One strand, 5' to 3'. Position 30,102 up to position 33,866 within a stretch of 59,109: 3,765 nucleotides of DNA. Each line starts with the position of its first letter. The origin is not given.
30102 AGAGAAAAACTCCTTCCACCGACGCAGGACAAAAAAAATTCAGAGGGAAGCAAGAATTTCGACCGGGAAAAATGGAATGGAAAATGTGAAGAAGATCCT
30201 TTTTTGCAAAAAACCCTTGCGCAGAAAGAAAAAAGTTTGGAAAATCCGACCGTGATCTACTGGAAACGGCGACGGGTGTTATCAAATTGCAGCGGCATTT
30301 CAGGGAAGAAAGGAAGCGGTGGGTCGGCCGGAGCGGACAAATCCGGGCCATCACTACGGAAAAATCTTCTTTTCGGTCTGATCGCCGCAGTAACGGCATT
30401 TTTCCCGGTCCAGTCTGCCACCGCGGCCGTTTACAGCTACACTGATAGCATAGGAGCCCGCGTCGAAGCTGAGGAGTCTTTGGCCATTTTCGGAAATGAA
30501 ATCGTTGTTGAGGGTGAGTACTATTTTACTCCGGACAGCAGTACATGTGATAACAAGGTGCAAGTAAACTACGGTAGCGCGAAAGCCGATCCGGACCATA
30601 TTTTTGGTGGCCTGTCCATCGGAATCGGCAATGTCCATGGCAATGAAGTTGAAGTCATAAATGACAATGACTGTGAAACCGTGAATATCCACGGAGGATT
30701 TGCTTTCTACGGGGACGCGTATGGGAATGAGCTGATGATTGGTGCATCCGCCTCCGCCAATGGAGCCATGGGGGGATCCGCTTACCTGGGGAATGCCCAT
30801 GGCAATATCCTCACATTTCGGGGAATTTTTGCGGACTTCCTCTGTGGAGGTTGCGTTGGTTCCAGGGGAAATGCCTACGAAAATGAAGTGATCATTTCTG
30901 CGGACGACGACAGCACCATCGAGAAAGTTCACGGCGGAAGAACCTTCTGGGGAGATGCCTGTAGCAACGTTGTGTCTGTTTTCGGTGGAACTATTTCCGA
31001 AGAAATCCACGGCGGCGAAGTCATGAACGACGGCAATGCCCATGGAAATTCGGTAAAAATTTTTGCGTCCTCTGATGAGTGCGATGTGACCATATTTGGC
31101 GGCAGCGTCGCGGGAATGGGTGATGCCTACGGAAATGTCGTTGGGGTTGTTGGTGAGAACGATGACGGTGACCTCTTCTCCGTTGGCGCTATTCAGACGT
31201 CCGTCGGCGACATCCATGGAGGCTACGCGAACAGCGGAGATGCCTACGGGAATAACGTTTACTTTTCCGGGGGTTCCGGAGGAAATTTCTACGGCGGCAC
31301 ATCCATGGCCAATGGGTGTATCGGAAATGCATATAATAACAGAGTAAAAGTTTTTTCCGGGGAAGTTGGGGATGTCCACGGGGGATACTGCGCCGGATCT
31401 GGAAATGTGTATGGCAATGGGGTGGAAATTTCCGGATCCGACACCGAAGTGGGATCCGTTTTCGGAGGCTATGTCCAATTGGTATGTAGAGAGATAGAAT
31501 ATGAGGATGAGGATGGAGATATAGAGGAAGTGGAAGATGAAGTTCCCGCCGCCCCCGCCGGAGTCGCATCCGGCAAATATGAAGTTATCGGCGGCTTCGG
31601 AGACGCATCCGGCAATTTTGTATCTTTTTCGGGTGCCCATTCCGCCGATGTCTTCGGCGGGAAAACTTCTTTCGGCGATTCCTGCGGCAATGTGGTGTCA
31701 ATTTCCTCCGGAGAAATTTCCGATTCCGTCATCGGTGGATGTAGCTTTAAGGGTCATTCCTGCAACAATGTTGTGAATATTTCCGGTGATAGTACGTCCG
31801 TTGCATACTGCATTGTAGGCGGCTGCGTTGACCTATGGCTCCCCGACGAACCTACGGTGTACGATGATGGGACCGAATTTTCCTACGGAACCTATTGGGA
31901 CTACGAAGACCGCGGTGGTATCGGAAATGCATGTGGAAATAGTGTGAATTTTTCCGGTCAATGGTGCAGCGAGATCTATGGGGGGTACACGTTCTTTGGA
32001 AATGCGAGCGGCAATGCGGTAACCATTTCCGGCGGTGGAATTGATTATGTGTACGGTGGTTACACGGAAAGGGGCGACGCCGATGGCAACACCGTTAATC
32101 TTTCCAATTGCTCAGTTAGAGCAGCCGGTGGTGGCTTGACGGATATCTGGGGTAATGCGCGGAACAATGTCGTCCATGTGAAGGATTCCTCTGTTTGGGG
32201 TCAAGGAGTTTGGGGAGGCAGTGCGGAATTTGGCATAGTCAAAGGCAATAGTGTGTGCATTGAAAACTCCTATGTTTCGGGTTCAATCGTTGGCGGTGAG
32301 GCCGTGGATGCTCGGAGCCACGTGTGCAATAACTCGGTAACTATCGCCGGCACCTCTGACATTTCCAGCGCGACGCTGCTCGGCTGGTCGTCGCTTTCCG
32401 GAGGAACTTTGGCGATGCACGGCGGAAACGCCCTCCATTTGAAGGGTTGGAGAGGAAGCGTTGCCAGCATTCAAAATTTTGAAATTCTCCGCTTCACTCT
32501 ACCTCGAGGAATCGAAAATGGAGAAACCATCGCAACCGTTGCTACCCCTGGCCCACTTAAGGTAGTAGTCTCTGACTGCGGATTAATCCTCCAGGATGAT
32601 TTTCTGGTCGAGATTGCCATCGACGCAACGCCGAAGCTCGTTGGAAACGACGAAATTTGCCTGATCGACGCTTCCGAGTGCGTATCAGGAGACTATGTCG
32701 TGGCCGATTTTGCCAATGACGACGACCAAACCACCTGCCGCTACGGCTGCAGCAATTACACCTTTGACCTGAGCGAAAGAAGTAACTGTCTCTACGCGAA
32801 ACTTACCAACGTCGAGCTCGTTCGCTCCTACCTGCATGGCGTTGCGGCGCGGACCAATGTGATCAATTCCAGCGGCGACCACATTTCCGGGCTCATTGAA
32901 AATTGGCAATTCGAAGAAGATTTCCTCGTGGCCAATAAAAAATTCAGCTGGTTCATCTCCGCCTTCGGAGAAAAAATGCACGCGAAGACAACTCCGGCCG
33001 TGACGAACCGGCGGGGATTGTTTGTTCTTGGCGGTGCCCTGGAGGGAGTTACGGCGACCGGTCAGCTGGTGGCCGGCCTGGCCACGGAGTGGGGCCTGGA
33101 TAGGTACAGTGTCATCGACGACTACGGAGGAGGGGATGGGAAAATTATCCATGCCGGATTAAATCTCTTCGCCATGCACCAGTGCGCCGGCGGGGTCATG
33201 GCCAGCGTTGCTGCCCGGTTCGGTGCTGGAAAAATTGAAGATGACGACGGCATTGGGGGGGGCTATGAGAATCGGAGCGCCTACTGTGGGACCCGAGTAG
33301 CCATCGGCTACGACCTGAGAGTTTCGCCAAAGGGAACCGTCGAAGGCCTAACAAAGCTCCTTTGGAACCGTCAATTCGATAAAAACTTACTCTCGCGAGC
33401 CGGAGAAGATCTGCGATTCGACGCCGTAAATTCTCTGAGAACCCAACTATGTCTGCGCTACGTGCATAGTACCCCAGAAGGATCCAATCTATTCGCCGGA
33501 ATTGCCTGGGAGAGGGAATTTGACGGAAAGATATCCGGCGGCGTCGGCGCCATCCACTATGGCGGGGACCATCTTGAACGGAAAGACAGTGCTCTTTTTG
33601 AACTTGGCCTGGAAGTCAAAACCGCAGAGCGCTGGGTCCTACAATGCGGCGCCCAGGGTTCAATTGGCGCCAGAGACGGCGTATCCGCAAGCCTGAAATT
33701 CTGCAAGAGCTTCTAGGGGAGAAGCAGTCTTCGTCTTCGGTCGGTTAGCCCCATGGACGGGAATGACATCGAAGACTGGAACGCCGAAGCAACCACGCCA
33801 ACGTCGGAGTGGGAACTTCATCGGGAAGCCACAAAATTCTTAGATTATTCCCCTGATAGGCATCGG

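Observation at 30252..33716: Giant autotransporter-like protein built from an unassigned ~25-aa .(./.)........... repeat, and unusually cysteine-rich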

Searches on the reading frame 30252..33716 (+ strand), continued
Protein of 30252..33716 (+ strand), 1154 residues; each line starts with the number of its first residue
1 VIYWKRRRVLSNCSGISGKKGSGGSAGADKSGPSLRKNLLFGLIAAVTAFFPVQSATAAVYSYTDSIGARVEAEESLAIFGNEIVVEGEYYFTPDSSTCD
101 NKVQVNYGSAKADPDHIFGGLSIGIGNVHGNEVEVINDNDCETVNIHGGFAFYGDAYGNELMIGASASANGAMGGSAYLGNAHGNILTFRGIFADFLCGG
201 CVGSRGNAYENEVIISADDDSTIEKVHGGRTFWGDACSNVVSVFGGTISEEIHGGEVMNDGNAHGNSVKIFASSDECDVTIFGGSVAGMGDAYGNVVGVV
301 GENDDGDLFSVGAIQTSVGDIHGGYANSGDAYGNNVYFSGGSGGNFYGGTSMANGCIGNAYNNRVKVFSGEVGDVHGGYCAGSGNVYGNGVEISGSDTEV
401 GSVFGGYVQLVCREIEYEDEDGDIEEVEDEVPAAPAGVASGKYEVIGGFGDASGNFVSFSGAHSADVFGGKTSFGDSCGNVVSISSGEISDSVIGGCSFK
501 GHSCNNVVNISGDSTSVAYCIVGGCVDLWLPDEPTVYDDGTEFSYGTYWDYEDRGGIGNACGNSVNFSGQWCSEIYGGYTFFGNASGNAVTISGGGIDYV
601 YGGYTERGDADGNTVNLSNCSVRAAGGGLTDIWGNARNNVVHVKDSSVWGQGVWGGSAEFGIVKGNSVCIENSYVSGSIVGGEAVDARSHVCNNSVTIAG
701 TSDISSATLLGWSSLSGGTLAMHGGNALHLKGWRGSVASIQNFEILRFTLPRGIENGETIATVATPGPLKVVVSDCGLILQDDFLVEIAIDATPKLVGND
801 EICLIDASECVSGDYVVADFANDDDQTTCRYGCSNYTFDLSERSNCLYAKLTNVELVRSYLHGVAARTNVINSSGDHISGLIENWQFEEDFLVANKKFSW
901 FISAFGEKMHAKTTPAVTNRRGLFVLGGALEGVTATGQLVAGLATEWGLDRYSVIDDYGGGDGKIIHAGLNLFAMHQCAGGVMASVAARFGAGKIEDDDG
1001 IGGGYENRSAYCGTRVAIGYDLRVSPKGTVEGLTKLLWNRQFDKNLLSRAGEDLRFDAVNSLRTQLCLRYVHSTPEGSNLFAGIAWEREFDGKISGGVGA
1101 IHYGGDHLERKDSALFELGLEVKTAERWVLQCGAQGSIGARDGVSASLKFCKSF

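Call 65: find_encoding_contigs(protein=P0046, flank=8000, max_places=2)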
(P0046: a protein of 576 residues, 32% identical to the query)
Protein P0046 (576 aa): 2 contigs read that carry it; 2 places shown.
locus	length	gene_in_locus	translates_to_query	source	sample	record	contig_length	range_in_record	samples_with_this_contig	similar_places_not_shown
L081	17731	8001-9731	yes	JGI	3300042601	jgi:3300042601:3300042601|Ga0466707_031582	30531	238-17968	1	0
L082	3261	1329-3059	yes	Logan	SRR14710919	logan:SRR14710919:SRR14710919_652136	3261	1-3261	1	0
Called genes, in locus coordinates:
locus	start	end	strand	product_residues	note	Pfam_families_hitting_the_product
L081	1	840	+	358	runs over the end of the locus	?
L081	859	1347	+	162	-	PF14697:Fer4_21 (faint), PF12797:Fer4_2 (faint), PF13237:Fer4_10 (weak), PF12800:Fer4_4 (faint), PF12837:Fer4_6 (faint), PF12838:Fer4_7, PF13187:Fer4_9, PF00037:Fer4, +2 more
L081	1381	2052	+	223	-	PF00499:Oxidored_q3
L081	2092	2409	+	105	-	PF00420:Oxidored_q2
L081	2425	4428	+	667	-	PF00662:Proton_antipo_N, PF00361:Proton_antipo_M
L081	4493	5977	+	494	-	PF00361:Proton_antipo_M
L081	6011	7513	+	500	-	PF00361:Proton_antipo_M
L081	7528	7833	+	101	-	PF10993:DUF2818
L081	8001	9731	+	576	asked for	PF03797:Autotransporter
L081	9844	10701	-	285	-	PF08668:HDOD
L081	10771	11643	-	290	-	PF01145:Band_7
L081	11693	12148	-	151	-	PF01957:NfeD (weak)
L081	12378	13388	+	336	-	PF13379:NMT1_2, PF04069:OpuAC, PF16868:NMT1_3 (weak), PF09084:NMT1, PF12974:Phosphonate-bd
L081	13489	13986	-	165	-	PF01814:Hemerythrin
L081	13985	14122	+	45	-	-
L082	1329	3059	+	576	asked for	PF03797:Autotransporter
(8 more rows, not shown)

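Call 66: find_encoding_contigs(protein=P0042, flank=4000, max_places=2)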
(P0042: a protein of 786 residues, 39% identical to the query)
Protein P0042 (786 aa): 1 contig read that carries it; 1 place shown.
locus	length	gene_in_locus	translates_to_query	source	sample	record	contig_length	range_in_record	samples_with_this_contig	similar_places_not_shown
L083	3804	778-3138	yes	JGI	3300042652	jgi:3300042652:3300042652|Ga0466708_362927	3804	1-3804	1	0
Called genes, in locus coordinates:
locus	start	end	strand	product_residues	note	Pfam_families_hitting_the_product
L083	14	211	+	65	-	PF03544:TonB_C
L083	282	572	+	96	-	-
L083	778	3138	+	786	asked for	PF03797:Autotransporter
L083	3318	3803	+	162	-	?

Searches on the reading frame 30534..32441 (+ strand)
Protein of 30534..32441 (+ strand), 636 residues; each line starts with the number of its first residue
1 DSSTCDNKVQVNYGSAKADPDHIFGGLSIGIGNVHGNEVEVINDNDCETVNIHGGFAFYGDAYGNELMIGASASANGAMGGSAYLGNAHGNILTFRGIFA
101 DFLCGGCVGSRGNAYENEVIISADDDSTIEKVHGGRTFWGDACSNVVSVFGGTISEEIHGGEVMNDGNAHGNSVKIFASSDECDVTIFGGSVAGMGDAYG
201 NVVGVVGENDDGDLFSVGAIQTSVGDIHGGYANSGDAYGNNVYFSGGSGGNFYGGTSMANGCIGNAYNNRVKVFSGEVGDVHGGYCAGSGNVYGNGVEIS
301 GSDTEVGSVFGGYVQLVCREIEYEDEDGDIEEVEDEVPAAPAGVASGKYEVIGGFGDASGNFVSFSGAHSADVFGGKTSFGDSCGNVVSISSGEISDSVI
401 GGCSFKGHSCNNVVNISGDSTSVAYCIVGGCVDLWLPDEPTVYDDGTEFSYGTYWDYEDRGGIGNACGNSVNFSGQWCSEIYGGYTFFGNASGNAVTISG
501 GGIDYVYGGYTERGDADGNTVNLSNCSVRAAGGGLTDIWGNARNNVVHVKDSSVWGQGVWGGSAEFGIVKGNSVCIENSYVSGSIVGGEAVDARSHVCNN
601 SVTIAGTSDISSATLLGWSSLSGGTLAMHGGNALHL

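Call 67: predict_structure(alignment_id=A3)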
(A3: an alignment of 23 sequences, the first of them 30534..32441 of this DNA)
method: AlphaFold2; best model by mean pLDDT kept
length: 636 residues; sequences in the alignment: 23
mean_pLDDT: 84.3   pTM: 0.81
mean pLDDT of the five models: 84.3, 83.6, 83.3, 82.6, 82.3
residues with pLDDT >= 90: 361; 70-90: 157; 50-70: 64; < 50: 54
segments of 3 or more residues with pLDDT < 50: 1-4, 208-219, 318-320, 330-347, 436-442, 448-455
pLDDT, mean of each block of 10 residues (from residue 1): 62 69 91 93 72 95 95 89 97 92 95 97 88 97 96 92 97 84 83 96 73 43 86 95 88 89 82 89 88 87 82 70 59 37 41 84 79 88 93 89 92 91 91 62 51 50 88 95 95 97 96 96 97 94 98 95 93 97 93 85 94 79 60 86
secondary structure, 60 per line:
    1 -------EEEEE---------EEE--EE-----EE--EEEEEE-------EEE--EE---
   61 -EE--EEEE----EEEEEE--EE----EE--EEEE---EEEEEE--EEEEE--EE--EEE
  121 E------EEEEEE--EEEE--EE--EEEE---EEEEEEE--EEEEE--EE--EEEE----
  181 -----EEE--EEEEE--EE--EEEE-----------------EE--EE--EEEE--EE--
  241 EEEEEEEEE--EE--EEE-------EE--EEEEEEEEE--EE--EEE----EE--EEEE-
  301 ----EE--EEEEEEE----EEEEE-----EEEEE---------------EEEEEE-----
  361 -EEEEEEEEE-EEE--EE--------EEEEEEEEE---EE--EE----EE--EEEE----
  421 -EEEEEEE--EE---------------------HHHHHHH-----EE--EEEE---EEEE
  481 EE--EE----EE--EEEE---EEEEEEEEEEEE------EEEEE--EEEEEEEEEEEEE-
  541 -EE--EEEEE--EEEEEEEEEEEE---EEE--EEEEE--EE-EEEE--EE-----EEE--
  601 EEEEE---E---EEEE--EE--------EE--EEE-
elements in order: E8-12 E22-24 E38-43 E51-53 E66-69 E74-79 E92-95 E99-104 E107-111 E118-121 E128-133 E136-139 E146-149 E153-159 E162-166 E173-176 E186-188 E191-195 E202-205 E231-234 E241-249 E256-258 E270-278 E285-287 E296-299 E309-315 E320-324 E330-334 E350-355 E362-370 E372-374 E387-395 E413-416 E422-428 H454-460 E470-473 E477-482 E495-498 E502-513 E520-524 E527-539 E546-550 E553-564 E568-570 E573-577 E583-586 E596-598 E601-605 E613-616 E633-635

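Call 69: fold_search(model_id=the predicted structure, library=pdb)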
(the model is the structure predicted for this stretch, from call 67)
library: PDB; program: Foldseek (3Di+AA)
matches with E <= 10: 81; with E <= 0.001: 0
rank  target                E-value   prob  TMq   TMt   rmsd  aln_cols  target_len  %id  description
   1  4kh3                  6.2e-03  0.90  0.27  0.32  12.5       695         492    9  Structure of a bacterial self-associating protein (released 2014-01-15)
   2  7koh_B                6.2e-03  0.60  0.22  0.24  14.1       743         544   10  Crystal structure of antigen 43 from Escherichia coli EDL933 (released 2022-03-09)
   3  7koh_C                8.1e-03  0.63  0.23  0.25  14.2       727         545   10  Crystal structure of antigen 43 from Escherichia coli EDL933 (released 2022-03-09)
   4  7ko9                  8.1e-03  0.54  0.20  0.22  15.7       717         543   12  Crystal structure of antigen 43 from uropathogenic Escherichia coli UTI89 (released 2022-03-09)
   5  8bwk_C                1.5e-02  0.16  0.13  0.12  24.5       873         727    9  Metagenomic derived PL6 alginate lyase (released 2023-12-20)
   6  5gkd_A                3.8e-02  0.15  0.17  0.15  23.1       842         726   10  Structure of PL6 family alginate lyase AlyGC (released 2017-02-08)
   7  7koh_D                4.6e-02  0.13  0.14  0.16  16.6       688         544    9  Crystal structure of antigen 43 from Escherichia coli EDL933 (released 2022-03-09)
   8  7koh_A                5.5e-02  0.28  0.21  0.23  14.5       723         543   10  Crystal structure of antigen 43 from Escherichia coli EDL933 (released 2022-03-09)
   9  8bwk_D                5.7e-02  0.09  0.12  0.12  23.4       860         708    8  Metagenomic derived PL6 alginate lyase (released 2023-12-20)
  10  8bwk_B                6.9e-02  0.15  0.16  0.15  23.5       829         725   10  Metagenomic derived PL6 alginate lyase (released 2023-12-20)
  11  5gkq_A                9.0e-02  0.09  0.15  0.14  23.6       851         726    9  Structure of PL6 family alginate lyase AlyGC mutant-R241A (released 2017-02-08)
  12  7kob                  9.9e-02  0.18  0.17  0.24  14.1       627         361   10  Crystal structure of antigen 43b from Escherichia coli CFT073 (released 2022-03-09)
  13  5j44_A                1.4e-01  0.11  0.18  0.13  18.2       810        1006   10  Crystal structure of the Secreted Extracellular protein A (SepA) from Shigella flexneri (released 2017-04-12)
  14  7o7t                  5.1e-01  0.05  0.15  0.14  23.3       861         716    9  Structure of the PL6 family alginate lyase Patl3640 from Pseudoalteromonas atlantica T6c in complex with 4-deoxy-L-eryth (released 2021-07-28)
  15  7o77                  6.7e-01  0.03  0.12  0.11  24.5       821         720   11  Structure of the PL6 family alginate lyase Patl3640 from Pseudoalteromonas atlantica T6c (released 2021-07-28)
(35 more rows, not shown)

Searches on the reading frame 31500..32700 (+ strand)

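Call 7: search_protein_families(library=pfam, proteins=[window:31500-32700:+], max_evalue=10)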
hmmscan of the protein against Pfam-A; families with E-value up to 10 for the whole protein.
window:31500-32700:+ (400 aa): 1 family
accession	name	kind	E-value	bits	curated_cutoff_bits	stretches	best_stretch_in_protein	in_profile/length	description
PF14369.11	Zn_ribbon_19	-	0.24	12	30.8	0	86-104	6-24/35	zinc-ribbon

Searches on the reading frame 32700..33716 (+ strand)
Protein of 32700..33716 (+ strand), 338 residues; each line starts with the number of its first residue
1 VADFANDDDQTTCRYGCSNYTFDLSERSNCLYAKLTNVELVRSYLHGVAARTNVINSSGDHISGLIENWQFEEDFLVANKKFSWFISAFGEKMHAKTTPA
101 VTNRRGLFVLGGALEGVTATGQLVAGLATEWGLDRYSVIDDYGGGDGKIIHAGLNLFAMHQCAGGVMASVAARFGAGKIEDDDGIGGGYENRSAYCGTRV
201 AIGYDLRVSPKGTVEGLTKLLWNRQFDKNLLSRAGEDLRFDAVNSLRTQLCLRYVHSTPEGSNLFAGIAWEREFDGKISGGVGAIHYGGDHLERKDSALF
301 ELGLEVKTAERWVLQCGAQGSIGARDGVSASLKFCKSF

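Call 7: search_protein_families(library=pfam, proteins=[window:32700-33716:+], max_evalue=10)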
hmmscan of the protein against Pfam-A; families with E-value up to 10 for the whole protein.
window:32700-33716:+ (338 aa): 0 families

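Call 24: search_solved_structures(query=A1, max_evalue=1)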
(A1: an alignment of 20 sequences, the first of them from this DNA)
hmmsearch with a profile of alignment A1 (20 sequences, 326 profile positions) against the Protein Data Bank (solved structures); distinct sequences matched with E-value up to 1: 2.
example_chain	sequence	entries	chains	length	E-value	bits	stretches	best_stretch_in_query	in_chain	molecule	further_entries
3qq2_A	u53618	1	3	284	0.00075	21.8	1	120-320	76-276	BrkA autotransporter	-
9jlo_A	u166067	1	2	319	0.34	13.1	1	33-126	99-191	L-lactate dehydrogenase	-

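Call 25: search_protein_families(library=pfam, alignment_id=A1, max_evalue=0.01)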
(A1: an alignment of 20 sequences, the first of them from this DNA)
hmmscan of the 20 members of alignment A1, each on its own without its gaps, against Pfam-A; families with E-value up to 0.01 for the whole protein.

A. member 1, seq(330 aa): 0 families

B. families by the number of members that match (of 20 scanned): 6 families
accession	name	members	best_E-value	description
PF03797.25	Autotransporter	11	7.6e-22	Autotransporter beta-domain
PF05275.17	CopB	3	6.2e-05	Copper resistance protein B precursor (CopB)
PF24653.1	Phage_OMP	1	0.00025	Cyanophage outer membrane protein like beta barrel domain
PF13505.12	OMP_b-brl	1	0.00055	Outer membrane protein beta-barrel domain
PF25222.1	DUF7840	1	0.00093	Domain of unknown function (DUF7840)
PF04917.17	Shufflon_N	1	0.0055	Bacterial shufflon protein, N-terminal constant region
